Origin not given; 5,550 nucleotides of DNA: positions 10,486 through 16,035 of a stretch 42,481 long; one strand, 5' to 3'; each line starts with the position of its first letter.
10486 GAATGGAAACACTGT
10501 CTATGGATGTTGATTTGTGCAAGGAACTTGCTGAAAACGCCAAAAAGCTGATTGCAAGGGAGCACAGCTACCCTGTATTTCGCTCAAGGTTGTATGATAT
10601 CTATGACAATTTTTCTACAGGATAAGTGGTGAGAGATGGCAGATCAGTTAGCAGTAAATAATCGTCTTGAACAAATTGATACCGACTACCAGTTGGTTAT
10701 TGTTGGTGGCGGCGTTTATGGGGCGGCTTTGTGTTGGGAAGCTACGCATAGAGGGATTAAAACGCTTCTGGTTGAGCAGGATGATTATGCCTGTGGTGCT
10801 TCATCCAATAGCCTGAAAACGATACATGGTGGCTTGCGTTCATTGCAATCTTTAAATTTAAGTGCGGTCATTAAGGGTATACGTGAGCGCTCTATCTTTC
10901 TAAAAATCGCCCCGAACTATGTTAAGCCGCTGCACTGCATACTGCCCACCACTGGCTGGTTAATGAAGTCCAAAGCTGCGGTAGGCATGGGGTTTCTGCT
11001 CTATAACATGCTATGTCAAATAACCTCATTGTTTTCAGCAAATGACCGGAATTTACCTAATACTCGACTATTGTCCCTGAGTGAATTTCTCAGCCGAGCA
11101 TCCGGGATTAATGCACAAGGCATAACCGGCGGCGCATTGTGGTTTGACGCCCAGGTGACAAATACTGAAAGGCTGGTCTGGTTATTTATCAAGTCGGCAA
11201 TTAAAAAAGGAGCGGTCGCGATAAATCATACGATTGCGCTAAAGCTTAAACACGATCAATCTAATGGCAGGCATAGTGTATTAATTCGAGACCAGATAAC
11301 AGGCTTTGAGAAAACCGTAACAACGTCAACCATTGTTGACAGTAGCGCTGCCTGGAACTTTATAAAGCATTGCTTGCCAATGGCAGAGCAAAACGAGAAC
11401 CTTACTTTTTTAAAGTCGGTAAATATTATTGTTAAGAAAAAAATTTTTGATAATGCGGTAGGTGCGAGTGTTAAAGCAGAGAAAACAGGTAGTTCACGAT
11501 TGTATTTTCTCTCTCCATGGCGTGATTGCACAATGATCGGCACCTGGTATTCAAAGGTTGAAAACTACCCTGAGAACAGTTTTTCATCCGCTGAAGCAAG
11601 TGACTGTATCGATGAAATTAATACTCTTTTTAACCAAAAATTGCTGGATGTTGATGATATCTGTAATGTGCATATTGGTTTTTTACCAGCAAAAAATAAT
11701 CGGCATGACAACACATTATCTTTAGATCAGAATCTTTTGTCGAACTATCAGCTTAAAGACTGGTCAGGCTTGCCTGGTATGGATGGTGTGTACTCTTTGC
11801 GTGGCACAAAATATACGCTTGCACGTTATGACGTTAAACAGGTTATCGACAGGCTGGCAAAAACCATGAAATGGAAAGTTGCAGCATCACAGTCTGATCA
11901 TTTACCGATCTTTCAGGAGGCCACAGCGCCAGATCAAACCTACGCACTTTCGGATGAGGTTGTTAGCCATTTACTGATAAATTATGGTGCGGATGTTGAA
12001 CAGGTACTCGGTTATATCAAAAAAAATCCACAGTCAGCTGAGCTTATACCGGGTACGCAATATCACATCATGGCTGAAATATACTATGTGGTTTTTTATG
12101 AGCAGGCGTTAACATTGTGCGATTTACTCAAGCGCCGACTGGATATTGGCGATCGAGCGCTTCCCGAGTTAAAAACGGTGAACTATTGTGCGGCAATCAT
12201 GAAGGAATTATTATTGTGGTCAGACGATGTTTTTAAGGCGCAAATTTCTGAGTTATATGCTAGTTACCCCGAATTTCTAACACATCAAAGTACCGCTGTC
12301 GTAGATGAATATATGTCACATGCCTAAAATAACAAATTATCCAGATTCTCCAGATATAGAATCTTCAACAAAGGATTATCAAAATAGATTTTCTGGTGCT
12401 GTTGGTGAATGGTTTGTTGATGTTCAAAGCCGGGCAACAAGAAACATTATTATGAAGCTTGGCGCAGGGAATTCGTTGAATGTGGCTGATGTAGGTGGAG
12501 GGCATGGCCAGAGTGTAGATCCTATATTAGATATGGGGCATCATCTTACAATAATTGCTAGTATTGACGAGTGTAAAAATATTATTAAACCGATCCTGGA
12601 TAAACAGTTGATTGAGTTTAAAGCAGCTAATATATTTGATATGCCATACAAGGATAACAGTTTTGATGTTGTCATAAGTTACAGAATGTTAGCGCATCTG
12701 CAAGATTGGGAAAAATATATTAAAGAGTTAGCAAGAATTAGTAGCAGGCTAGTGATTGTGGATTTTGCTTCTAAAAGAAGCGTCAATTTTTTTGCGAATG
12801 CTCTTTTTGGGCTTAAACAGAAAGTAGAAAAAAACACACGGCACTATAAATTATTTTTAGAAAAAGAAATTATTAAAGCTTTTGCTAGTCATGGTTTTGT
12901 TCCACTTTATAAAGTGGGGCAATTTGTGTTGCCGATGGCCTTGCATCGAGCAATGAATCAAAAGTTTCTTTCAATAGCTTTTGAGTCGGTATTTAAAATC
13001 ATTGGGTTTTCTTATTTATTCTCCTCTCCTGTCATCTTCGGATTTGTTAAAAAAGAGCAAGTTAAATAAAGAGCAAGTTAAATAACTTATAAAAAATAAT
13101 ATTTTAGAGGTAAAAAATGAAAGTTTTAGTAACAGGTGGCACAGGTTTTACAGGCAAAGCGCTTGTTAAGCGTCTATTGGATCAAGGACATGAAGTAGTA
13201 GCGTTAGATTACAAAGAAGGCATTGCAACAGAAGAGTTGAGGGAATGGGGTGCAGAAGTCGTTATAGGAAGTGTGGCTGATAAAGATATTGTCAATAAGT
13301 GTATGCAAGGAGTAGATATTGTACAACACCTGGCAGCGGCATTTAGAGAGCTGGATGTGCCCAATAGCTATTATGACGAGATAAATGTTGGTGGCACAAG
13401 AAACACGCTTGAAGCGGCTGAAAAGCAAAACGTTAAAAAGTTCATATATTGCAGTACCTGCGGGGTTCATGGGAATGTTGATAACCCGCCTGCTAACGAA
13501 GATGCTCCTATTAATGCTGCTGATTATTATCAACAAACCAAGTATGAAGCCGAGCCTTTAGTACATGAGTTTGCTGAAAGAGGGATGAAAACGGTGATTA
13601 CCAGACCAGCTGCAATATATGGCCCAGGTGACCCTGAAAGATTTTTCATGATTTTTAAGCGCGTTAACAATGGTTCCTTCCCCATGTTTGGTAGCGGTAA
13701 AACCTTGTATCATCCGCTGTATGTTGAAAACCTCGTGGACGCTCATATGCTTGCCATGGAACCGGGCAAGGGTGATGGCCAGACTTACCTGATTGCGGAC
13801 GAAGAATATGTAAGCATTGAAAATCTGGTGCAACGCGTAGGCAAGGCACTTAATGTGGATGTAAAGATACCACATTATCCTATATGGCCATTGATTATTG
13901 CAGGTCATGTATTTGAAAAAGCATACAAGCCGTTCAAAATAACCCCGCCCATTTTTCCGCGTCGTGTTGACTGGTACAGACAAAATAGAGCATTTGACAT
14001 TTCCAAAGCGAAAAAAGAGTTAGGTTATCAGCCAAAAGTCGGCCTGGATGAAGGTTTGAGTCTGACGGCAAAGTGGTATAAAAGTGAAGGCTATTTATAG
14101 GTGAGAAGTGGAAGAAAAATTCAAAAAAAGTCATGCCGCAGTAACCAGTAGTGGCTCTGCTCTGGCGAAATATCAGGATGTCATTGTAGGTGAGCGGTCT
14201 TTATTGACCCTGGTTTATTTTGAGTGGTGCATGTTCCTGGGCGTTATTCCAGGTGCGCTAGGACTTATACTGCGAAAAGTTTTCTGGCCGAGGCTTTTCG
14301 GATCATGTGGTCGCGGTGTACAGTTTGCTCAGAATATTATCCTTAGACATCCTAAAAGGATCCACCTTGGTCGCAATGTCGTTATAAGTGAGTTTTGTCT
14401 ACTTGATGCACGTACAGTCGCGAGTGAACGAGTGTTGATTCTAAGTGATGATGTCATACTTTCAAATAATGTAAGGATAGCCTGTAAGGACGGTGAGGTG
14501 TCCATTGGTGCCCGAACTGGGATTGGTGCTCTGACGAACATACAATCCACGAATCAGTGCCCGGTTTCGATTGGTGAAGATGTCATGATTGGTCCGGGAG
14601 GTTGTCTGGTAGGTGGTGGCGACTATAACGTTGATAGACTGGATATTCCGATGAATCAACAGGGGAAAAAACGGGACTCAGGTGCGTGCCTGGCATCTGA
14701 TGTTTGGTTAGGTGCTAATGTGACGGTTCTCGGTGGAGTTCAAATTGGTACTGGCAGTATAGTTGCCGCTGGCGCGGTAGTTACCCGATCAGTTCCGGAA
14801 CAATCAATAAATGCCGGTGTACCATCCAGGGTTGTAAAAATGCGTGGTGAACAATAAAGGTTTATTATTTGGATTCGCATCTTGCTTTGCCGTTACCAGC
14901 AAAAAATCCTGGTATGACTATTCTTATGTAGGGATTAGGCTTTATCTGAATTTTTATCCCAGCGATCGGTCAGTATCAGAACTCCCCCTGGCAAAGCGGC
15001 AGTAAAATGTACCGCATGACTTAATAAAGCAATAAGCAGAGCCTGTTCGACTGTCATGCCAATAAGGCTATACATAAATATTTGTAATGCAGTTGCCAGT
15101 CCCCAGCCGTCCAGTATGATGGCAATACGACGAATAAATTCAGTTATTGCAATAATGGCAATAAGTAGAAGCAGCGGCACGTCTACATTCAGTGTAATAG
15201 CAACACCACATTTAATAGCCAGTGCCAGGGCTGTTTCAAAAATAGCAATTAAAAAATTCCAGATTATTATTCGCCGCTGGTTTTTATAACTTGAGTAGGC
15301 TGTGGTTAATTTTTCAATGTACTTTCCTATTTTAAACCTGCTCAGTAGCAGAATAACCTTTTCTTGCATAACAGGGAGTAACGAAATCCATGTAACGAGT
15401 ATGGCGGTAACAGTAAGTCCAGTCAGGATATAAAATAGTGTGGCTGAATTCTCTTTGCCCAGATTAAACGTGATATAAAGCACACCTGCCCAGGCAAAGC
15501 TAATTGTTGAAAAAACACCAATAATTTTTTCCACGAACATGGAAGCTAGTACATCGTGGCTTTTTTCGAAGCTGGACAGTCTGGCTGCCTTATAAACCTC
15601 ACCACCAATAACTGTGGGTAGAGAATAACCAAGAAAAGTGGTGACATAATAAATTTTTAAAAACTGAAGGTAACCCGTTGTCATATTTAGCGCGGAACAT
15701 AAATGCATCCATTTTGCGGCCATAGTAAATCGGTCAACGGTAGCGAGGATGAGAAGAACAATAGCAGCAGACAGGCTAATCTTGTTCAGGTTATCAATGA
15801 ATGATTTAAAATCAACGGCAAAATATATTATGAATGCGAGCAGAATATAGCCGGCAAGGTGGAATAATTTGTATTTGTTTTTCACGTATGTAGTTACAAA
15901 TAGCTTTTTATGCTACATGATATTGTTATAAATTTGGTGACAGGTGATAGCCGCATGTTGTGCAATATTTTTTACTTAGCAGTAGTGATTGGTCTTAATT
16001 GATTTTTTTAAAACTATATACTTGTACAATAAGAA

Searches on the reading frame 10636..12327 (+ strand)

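Call 6: search_protein_families(library=pfam, proteins=[window:10636-12327:+], max_evalue=0.001)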
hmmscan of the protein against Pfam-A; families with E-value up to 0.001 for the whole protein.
window:10636-12327:+ (563 aa): 4 families
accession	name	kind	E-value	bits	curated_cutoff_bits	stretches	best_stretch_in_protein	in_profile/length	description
PF01266.30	DAO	-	1.8e-24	87.4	27.9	1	20-351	2-312/353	FAD dependent oxidoreductase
PF16901.10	DAO_C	-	1.1e-15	58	31.4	1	434-531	24-124/126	C-terminal domain of alpha-glycerophosphate oxidase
PF13450.12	NAD_binding_8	-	8.8e-05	23.1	21.9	1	22-57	1-36/68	NAD(P)-binding Rossmann-like domain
PF12831.13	FAD_oxidored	-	0.00074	19.4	27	0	20-82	2-60/416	FAD dependent oxidoreductase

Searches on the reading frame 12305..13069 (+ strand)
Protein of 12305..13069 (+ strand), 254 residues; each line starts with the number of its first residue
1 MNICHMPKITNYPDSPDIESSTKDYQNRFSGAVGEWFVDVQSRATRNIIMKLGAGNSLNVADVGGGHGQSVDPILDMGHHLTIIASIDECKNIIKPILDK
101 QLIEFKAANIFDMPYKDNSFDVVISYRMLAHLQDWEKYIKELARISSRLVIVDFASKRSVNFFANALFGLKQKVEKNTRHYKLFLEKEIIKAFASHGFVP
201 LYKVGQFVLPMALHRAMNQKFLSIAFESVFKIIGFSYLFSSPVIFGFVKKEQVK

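Call 6: search_protein_families(library=pfam, proteins=[window:12305-13069:+], max_evalue=0.001)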
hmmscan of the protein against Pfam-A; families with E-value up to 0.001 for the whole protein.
window:12305-13069:+ (254 aa): 5 families
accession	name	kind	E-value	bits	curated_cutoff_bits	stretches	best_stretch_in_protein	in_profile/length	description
PF08241.18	Methyltransf_11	-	9.6e-13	49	21.2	1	62-145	2-86/95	Methyltransferase domain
PF13649.12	Methyltransf_25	-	4.5e-09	37.3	27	1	60-145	1-92/97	Methyltransferase domain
PF13489.12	Methyltransf_23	-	5e-08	33.3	27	1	49-199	13-160/164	Methyltransferase domain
PF13847.12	Methyltransf_31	-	1e-07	32.1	27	1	103-181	56-129/145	Methyltransferase domain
PF08242.18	Methyltransf_12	-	0.00033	21.8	30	0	62-144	2-90/98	Methyltransferase domain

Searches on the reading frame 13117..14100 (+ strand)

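Call 7: search_protein_families(library=pfam, proteins=[window:13117-14100:+], max_evalue=0.001)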
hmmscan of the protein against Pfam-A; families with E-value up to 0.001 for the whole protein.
window:13117-14100:+ (327 aa): 10 families
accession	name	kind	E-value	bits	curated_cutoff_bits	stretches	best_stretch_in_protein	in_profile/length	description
PF01370.27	Epimerase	-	1.3e-40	139.8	20.9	1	3-226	1-239/240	NAD dependent epimerase/dehydratase family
PF01073.25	3Beta_HSD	-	4e-39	134.8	22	1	4-248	1-271/280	3-beta hydroxysteroid dehydrogenase/isomerase family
PF16363.11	GDP_Man_Dehyd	-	9.6e-29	101.3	27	1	4-315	1-330/332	GDP-mannose 4,6 dehydratase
PF13460.12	NAD_binding_10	-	1e-19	71.5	27.2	1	7-168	1-147/184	NAD(P)H-binding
PF07993.18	NAD_binding_4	-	5.1e-19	68.9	20.1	1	58-174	81-212/258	Male sterility protein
PF04321.23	RmlD_sub_bind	-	2e-13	50.5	27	1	1-183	1-167/287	RmlD substrate binding domain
PF02719.21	Polysacc_synt_2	-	3.3e-13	49.9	20.2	1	3-114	1-128/293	Polysaccharide biosynthesis protein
PF05368.20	NmrA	-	2e-12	47.8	27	1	2-118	4-111/298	NmrA-like family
PF02254.24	TrkA_N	-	0.00017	22.3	23.8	1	8-62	5-58/116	TrkA-N domain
PF00106.31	adh_short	-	0.00027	20.9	26.6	1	3-81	3-80/195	short chain dehydrogenase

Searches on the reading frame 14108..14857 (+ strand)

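Call 7: search_protein_families(library=pfam, proteins=[window:14108-14857:+], max_evalue=0.001)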
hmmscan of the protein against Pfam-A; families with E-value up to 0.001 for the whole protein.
window:14108-14857:+ (249 aa): 2 families
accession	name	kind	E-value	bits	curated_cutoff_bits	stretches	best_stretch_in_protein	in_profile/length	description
PF00132.30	Hexapep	-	1.5e-12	47.1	27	1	197-227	6-36/36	Bacterial transferase hexapeptide (six repeats)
PF14602.12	Hexapep_2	-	2.3e-06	27.7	27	1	198-227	7-34/34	Hexapeptide repeat of succinyl-transferase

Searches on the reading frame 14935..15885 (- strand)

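Call 7: search_protein_families(library=pfam, proteins=[window:14935-15885:-], max_evalue=0.001)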
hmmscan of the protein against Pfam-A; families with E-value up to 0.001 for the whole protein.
window:14935-15885:- (316 aa): 1 family
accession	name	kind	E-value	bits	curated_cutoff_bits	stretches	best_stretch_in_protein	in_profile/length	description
PF03706.18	LPG_synthase_TM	-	5.9e-22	78.9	33.4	1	10-299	2-301/302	Lysylphosphatidylglycerol synthase TM region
